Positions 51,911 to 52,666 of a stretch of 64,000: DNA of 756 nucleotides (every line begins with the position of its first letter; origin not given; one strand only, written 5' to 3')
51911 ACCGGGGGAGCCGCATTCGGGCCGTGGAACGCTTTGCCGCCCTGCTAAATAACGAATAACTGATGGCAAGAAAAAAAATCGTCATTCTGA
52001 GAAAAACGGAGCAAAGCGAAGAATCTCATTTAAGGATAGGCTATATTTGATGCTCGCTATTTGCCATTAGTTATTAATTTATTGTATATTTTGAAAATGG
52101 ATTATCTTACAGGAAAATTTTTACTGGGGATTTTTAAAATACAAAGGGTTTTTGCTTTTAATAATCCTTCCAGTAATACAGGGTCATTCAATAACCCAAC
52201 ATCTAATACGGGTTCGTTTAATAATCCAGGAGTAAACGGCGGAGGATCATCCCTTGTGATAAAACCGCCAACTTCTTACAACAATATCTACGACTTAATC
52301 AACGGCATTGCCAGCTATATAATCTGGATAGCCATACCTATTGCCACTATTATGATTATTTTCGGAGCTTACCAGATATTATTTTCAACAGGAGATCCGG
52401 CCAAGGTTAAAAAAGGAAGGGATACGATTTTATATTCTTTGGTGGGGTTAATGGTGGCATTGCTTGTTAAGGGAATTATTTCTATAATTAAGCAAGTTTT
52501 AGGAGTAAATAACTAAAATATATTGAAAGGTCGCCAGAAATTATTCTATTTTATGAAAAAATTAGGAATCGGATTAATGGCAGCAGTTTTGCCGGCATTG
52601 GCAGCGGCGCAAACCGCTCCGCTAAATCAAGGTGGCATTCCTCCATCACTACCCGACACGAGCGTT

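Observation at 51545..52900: Three tandem paralogous VirB2/TrbC-like pilin genes without other type IV secretion genes in the window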

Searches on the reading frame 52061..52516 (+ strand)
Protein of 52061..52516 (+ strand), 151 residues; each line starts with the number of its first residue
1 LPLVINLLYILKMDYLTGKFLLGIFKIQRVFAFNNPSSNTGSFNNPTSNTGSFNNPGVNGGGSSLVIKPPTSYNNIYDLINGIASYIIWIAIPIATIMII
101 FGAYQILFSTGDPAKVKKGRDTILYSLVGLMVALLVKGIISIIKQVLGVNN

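Call 3: search_protein_families(library=pfam, proteins=[window:52061-52516:+], max_evalue=1)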
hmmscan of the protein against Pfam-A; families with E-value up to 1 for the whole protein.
window:52061-52516:+ (151 aa): 5 families
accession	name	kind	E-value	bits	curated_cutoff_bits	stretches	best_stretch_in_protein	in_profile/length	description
PF18895.5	T4SS_pilin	-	4.6e-11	43.1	26.6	1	75-143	4-71/71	Type IV secretion system pilin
PF19019.6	Phlebo_G2_C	-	0.11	12.6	25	1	60-102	100-139/171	Phlebovirus glycoprotein G2 C-terminal domain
PF04956.18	TrbC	-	0.12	13.1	27.9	1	75-120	36-75/98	TrbC/VIRB2 pilin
PF20363.3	DUF6658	-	0.27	11.5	27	1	4-63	4-62/178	Family of unknown function (DUF6658)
PF17260.7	DUF5326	-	0.29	11.8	27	1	78-103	3-27/70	Family of unknown function (DUF5326)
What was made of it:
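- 52097..52516 (+): Pilin type B (139 aa from ATG 52097; 151 aa if TTG 52061 is used): weak signal sequence, Asn/Gly/Ser-rich repeat linker, two-helix hairpin. PF18895 at 43.1 bits (call 3).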

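Call 4: search_protein_families(library=ncbifam, proteins=[window:52061-52516:+], max_evalue=1)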
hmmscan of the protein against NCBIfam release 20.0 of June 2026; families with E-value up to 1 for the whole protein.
window:52061-52516:+ (151 aa): 2 families
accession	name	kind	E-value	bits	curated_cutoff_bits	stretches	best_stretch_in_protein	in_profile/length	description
NF045849.1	ICE_MMCAP2_0565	equivalog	3.3e-06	26.7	40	1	74-145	7-78/80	Mbov_0395 family pilin-like conjugal transfer protein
NF010287.0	PRK13727.1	equivalog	0.08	13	105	1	89-107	42-60/82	type-F conjugative transfer system pilin chaperone TraQ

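Call 15: find_homologous_proteins(query=window:52061-52516:+)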
Query window:52061-52516:+ (151 aa): 7 proteins with E <= 0.001 among 31 candidates.
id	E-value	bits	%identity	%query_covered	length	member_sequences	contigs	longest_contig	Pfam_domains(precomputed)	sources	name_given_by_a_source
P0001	1.2e-44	170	99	57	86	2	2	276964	PF18895.6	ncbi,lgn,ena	-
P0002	6.6e-12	64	56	33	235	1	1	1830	PF18895.6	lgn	-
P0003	1.6e-8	53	39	48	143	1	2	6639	PF18895.6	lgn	-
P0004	8.1e-8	51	40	48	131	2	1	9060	PF18895.6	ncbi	-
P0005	9.6e-6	44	44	48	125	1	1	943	PF18895.6,PF04956.19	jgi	jgi:hypothetical protein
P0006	1.3e-5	43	38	66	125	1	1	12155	PF18895.6,PF04956.19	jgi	jgi:hypothetical protein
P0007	1.7e-5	43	49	31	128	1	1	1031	PF18895.6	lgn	-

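Call 24: search_solved_structures(query=A2, max_evalue=10, show_alignments=2)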
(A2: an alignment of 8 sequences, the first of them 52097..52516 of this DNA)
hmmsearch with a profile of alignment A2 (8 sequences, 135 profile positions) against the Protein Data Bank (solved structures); distinct sequences matched with E-value up to 10: 2.
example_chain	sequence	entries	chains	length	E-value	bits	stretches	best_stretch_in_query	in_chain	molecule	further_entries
7zm5_A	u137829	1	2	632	0.044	16.9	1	51-107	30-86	Attachment glycoprotein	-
7ymi_Z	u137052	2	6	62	0.6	13.2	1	65-128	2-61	Photosystem II reaction center protein Z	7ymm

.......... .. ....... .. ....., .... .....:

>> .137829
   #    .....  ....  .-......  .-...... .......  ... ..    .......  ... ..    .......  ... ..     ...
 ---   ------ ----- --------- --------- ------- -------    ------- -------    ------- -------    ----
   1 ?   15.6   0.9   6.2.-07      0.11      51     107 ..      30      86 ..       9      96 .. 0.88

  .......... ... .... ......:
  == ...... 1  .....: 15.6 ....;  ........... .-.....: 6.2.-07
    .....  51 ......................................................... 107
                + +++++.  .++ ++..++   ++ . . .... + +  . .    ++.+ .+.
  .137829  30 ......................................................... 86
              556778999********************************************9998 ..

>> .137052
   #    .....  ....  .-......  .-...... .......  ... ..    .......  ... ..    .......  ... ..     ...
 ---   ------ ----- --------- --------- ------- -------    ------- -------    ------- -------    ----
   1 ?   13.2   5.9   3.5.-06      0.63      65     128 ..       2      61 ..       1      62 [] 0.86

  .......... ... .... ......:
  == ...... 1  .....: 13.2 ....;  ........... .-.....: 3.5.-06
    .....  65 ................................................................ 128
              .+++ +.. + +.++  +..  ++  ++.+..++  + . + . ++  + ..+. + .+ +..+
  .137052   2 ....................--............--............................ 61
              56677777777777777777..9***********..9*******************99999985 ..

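Call 46: predict_structure(alignment_id=A2)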
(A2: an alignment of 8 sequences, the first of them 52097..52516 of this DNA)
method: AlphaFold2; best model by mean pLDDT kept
length: 139 residues; sequences in the alignment: 8
mean_pLDDT: 64.7   pTM: 0.41
mean pLDDT of the five models: 64.7, 64.2, 62.4, 57.8, 57.1
residues with pLDDT >= 90: 0; 70-90: 70; 50-70: 20; < 50: 49
segments of 3 or more residues with pLDDT < 50: 1-6, 20-58
pLDDT, mean of each block of 10 residues (from residue 1): 48 50 45 42 36 46 68 79 87 83 86 87 83 67
secondary structure, 60 per line:
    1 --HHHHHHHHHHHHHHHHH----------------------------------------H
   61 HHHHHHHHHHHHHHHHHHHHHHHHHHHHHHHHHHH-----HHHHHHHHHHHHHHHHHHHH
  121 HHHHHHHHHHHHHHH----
elements in order: H3-19 H60-95 H101-135
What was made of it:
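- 52097..52516 (+): AF2 gives helices 60-95 / 101-135 with pLDDT 79-87 (call 46).
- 52157..52246 (+): Three 10-residue peptide repeats inside pilin B: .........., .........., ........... The repeat lies in the disordered linker of the model (call 46).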

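Call 48: fold_search(model_id=the predicted structure, library=pdb)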
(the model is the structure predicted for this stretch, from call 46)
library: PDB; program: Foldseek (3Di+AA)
matches with E <= 10: 121; with E <= 0.001: 0
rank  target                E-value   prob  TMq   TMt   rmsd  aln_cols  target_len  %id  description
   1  8vvi_C                8.9e-01  0.30  0.32  0.40   8.0        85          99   21  Cryo-EM structure of a type II ZorAB complex from Sulfuricurvum kujiense (released 2025-02-05)
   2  1a91_MODEL_1_A        1.3e+00  0.82  0.42  0.67   3.1        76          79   21  SUBUNIT C OF THE F1FO ATP SYNTHASE OF ESCHERICHIA COLI; NMR, 10 STRUCTURES (released 1998-07-01)
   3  6s1k_E                1.5e+00  0.21  0.32  0.39   5.3        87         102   18  E. coli Core Signaling Unit, carrying QQQQ receptor mutation (released 2020-01-22)
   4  5zhy_D                1.7e+00  0.35  0.38  0.52   5.6        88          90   14  Structural characterization of the HCoV-229E fusion core (released 2018-06-06)
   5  9lu9_A                2.2e+00  0.23  0.32  0.22   3.7        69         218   20  The chimeric flagellar motor complex between MotA1B1 from Paenibacillus sp. TCA20 and MotAB from E.coli, state 1 (released 2025-04-09)
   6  6h2f_A                2.4e+00  0.66  0.42  0.19   2.6        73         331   18  Structure of the pre-pore AhlB of the tripartite alpha-pore forming toxin, AHL, from Aeromonas hydrophila. (released 2019-07-10)
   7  5zhy_F                2.4e+00  0.30  0.38  0.53   4.9        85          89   13  Structural characterization of the HCoV-229E fusion core (released 2018-06-06)
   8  8j0n_D                2.5e+00  0.07  0.22  0.20  24.9       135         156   12  cryo-EM structure of human EMC (released 2024-04-03)
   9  7p3r_A                2.9e+00  0.54  0.40  0.18   2.4        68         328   13  Helical structure of the toxin MakA from Vibrio cholera (released 2022-02-23)
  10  8dfu_0                2.9e+00  0.47  0.39  0.61   4.3        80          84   14  Cryo-EM structure of conjugation pili from Aeropyrum pernix (released 2023-03-22)
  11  9a72_A                3.0e+00  0.33  0.39  0.20   8.7       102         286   13  Integrative model of YFMS-CHEW by crosslinking MS and deep learning (released 2024-09-18)
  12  8zyv_G                3.2e+00  0.20  0.35  0.26   5.1        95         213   14  Bacterial flagellar sodium-driven stator PomA5PomB2 with 100 mM NaCl (released 2025-01-01)
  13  6h2f_D                3.4e+00  0.38  0.37  0.17   4.9        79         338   15  Structure of the pre-pore AhlB of the tripartite alpha-pore forming toxin, AHL, from Aeromonas hydrophila. (released 2019-07-10)
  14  8jjr_r                3.4e+00  0.06  0.21  0.22  25.1       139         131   13  Cryo-EM structure of Symbiodinium photosystem I (released 2024-05-15)
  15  1qu7_B                3.6e+00  0.54  0.51  0.33   2.8        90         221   18  FOUR HELICAL-BUNDLE STRUCTURE OF THE CYTOPLASMIC DOMAIN OF A SERINE CHEMOTAXIS RECEPTOR (released 2000-07-12)
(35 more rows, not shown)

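Call 57: search_protein_families(library=pfam, alignment_id=A4, max_evalue=0.01)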
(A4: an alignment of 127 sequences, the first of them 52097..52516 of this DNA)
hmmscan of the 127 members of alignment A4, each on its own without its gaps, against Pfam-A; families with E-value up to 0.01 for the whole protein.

A. member 1, window:52097-52516:+ (139 aa): 1 family
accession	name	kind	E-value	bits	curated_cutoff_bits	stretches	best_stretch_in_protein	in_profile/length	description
PF18895.5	T4SS_pilin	-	4e-11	43.3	26.6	1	63-131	4-71/71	Type IV secretion system pilin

B. families by the number of members that match (of 127 scanned): 52 families (the first 25 are shown)
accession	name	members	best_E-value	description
PF18895.5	T4SS_pilin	126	1.9e-22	Type IV secretion system pilin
PF04956.18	TrbC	48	8.6e-09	TrbC/VIRB2 pilin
PF19607.4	DUF6112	32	1.3e-05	Family of unknown function (DUF6112)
PF04479.18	RTA1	12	2.5e-06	RTA1 like protein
PF03994.20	DUF350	10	0.0002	Domain of Unknown Function (DUF350)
PF04290.18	DctQ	6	0.00036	Tripartite ATP-independent periplasmic transporters, DctQ component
PF13273.12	DUF4064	5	8.8e-05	Protein of unknown function (DUF4064)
PF04306.18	DUF456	5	0.0024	Protein of unknown function (DUF456)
PF07331.16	TctB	4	0.0025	Tripartite tricarboxylate transporter TctB family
PF02322.20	Cyt_bd_oxida_II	3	0.00017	Cytochrome bd terminal oxidase subunit II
PF25231.1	DUF7847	3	0.00033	Domain of unknown function (DUF7847)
PF13630.11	SdpI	3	0.0033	SdpI/YfhL protein family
PF20664.2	DUF6814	3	0.007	Family of unknown function (DUF6814)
PF13268.11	DUF4059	2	0.00049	Protein of unknown function (DUF4059)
PF01554.23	MatE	2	0.0011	MatE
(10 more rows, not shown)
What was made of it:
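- On TrbC/VirB2 (Pfam PF04956): At family level, 48 of 127 related pilins hit at E<=0.01 (call 57).
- Closest known: TrbC/VirB2 conjugative pilins of diderm T4SSs. Same: A third of related CPR pilins cross-hit the PF04956 model (call 57).
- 126 of 127 array pilins from related loci hit PF18895, and 48 of them also hit TrbC/VirB2 PF04956 (call 57).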

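Call 107: search_solved_structures(query=A4, max_evalue=10, show_alignments=3)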
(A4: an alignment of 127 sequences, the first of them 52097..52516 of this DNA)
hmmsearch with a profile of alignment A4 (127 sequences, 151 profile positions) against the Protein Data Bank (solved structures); distinct sequences matched with E-value up to 10: 7.
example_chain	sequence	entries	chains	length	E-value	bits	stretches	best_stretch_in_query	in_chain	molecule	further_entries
5gko_A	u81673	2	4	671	0.0081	19.3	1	46-92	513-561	Macrolide export ATP-binding/permease protein MacB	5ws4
8qag_A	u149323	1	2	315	0.018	18.2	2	39-108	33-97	sc-CC-6-95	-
5nik_J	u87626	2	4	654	0.13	15.4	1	61-92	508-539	Macrolide export ATP-binding/permease protein MacB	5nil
7zm5_A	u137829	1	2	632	0.47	13.6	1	57-110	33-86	Attachment glycoprotein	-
9d26_A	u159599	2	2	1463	1.4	12.1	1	33-94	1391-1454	HmuS heme dechelatase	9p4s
6ncl_a0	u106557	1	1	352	1.4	12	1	59-92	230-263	P14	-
8qkd_A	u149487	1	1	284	5.1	10.2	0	12-84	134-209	sc-CC-5-24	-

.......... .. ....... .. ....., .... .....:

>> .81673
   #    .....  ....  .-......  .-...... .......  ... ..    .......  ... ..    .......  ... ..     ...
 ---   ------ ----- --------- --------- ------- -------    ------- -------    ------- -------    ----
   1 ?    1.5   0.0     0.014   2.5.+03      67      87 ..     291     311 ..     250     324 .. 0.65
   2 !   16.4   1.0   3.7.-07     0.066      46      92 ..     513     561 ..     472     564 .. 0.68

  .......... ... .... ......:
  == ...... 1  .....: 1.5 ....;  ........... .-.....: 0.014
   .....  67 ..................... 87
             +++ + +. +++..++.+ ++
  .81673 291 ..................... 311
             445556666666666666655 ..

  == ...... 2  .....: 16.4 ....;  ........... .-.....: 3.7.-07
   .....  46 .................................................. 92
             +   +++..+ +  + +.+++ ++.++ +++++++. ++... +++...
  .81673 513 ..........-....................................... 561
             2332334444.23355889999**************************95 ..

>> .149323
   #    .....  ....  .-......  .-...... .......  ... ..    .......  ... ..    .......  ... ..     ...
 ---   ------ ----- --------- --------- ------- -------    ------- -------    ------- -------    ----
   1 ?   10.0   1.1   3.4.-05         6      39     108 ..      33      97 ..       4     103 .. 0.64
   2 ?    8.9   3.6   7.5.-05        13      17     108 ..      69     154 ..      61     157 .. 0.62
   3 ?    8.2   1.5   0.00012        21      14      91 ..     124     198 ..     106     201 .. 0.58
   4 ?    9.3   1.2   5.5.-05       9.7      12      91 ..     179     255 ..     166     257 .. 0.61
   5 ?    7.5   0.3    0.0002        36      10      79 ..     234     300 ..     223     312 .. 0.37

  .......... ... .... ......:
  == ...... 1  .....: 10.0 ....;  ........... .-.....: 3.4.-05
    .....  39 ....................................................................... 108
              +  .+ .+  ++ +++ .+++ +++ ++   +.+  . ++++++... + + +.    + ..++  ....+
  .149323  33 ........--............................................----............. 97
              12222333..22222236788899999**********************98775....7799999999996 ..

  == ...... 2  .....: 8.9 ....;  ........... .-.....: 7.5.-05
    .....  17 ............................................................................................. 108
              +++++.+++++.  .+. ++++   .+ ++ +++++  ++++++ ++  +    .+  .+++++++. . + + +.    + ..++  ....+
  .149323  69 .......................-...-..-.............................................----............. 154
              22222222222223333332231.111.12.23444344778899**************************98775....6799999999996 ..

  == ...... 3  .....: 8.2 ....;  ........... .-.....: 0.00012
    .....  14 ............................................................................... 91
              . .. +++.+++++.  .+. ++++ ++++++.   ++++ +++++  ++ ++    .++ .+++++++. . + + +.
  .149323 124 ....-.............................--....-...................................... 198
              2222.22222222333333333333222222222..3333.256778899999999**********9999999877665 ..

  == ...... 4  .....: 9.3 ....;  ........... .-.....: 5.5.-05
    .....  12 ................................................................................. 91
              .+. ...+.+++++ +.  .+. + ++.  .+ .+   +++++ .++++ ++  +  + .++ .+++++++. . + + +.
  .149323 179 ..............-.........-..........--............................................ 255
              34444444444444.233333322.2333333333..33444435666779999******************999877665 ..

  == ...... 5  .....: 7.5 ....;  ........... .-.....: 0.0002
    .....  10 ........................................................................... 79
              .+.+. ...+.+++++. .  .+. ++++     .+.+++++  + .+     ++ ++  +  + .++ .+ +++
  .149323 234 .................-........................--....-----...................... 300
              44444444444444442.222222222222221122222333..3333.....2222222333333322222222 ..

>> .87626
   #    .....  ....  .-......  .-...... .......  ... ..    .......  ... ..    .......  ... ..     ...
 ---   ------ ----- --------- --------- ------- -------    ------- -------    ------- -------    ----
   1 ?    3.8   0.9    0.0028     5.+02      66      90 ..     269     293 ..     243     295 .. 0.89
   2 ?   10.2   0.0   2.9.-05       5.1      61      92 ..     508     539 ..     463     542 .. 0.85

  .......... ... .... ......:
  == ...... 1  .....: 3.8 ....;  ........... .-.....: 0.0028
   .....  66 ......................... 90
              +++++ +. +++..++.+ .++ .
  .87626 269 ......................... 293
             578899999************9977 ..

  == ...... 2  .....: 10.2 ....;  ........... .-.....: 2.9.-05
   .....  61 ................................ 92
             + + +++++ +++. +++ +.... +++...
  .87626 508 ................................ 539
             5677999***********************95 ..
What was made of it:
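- On TrbC/VirB2 (Pfam PF04956): No PDB sequence hit (calls 24, 107).
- Sequence-profile searches of the PDB find no solved pilin (calls 24, 107).
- Tried and rejected: Profiles A2 and A4 returned no pilin (calls 24, 107).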
